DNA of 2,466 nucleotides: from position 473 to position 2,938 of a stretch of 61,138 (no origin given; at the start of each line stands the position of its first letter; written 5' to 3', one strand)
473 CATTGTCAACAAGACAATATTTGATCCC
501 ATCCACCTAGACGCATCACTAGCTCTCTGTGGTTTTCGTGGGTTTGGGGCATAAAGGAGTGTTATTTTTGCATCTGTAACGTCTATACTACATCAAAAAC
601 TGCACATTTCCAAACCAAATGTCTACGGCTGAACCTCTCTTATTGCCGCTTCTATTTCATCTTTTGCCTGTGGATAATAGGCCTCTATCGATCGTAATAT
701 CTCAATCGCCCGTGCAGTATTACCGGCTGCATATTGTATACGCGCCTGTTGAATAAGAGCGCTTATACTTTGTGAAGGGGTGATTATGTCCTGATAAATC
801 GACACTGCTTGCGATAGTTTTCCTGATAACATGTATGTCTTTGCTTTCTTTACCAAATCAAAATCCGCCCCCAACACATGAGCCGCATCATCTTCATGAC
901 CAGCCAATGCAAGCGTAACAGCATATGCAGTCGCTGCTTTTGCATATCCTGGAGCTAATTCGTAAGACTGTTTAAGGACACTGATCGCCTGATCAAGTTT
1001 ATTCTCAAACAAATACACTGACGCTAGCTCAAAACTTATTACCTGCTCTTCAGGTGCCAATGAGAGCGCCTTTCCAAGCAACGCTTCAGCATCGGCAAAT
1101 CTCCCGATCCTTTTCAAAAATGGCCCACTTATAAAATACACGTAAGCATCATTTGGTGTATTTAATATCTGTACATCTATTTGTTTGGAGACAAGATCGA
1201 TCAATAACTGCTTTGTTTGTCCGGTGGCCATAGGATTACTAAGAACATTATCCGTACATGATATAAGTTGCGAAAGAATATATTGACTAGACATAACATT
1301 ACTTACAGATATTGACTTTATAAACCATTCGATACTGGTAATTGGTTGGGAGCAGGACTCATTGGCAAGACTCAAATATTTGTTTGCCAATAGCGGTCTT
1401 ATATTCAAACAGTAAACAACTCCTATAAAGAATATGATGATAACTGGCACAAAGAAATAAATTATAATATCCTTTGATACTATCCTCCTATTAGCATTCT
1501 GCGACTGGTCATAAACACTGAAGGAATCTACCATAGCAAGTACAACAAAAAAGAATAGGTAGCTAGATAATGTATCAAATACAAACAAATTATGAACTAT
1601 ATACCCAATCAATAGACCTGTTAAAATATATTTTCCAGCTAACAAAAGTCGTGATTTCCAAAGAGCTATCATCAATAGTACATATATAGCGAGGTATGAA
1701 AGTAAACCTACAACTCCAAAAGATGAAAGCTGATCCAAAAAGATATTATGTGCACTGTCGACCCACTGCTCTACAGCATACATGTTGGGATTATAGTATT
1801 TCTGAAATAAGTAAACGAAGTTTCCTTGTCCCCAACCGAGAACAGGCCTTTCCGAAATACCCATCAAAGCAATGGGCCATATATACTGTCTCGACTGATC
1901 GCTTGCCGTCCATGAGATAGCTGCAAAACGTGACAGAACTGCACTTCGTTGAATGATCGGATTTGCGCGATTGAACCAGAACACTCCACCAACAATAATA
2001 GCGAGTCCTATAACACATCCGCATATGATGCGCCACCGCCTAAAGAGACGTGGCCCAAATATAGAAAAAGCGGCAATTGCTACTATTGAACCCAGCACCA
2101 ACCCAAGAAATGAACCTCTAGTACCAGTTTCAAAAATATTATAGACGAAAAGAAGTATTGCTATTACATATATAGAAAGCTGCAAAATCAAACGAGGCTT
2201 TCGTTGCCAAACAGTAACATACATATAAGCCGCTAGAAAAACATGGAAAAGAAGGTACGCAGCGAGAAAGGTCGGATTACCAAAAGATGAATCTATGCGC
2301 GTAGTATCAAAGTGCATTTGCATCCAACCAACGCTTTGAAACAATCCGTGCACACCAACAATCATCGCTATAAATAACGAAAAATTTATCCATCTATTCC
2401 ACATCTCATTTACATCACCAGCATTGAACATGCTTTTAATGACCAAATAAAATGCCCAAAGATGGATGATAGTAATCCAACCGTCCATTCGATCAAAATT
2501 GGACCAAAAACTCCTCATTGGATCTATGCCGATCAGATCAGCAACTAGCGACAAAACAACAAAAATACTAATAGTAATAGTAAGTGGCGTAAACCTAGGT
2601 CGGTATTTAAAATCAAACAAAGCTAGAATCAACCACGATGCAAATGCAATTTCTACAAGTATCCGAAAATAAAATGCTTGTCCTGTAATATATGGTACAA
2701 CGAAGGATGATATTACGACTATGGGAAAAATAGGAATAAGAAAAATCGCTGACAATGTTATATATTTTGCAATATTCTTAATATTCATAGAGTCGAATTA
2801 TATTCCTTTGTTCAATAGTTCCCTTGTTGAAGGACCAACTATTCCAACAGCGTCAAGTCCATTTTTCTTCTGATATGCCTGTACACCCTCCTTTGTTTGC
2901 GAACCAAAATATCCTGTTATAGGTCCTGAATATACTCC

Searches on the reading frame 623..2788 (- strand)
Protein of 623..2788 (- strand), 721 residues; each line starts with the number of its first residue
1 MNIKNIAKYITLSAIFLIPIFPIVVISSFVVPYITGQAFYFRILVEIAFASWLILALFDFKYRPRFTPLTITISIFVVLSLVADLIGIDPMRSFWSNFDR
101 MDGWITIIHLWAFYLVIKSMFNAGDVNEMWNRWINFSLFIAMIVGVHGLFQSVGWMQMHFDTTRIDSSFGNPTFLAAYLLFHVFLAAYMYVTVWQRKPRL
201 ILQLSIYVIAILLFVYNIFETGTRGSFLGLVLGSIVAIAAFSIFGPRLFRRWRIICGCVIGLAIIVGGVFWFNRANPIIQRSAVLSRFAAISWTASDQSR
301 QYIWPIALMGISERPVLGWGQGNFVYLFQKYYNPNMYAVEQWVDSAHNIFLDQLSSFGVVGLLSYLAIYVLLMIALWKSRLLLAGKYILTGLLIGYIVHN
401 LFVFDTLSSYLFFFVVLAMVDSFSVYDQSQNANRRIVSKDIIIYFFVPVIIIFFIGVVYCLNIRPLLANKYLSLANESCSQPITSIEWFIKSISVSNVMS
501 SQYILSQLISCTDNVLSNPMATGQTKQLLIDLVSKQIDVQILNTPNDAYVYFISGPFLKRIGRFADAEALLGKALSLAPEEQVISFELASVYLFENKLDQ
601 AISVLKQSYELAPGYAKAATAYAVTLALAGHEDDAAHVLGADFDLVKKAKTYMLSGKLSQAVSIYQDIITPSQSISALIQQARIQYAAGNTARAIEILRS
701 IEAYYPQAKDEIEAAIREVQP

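Call 53: search_protein_families(library=pfam, proteins=[window:623-2788:-], max_evalue=0.001)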
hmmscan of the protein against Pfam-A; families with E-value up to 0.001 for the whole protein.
window:623-2788:- (721 aa): 12 families
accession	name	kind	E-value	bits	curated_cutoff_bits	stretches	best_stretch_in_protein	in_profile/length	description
PF04932.20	Wzy_C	-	7.1e-18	65.3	31.7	1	210-366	2-149/149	O-Antigen ligase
PF14559.12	TPR_19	-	4.3e-12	46.6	25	2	562-606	5-49/68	Tetratricopeptide repeat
PF13428.12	TPR_14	-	2.2e-08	34.4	23.5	0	587-623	6-42/44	Tetratricopeptide repeat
PF13174.12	TPR_6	-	2.9e-07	31.2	26.3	0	677-707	2-32/33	Tetratricopeptide repeat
PF13176.12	TPR_7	-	4.9e-07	29.8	27.9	0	587-614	4-31/36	Tetratricopeptide repeat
PF13181.12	TPR_8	-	6.6e-07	29.4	25.7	0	586-614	5-33/34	Tetratricopeptide repeat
PF07719.23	TPR_2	-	4.6e-06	26.8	27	0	586-614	5-33/34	Tetratricopeptide repeat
PF12895.13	ANAPC3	-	5e-06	27.1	27.2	0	563-640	4-80/82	Anaphase-promoting complex, cyclosome, subunit 3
PF25058.1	ARM_TT21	-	8.1e-06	26.3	27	0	547-623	56-135/155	Tetratricopeptide repeat protein 21 ARM repeat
PF13424.12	TPR_12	-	0.00016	22.2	30.1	0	558-612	13-75/77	Tetratricopeptide repeat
PF13432.12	TPR_16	-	0.00035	21.4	32.7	0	560-616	9-65/65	Tetratricopeptide repeat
PF13431.12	TPR_17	-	0.00065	20.2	24.4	0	605-635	2-32/34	Tetratricopeptide repeat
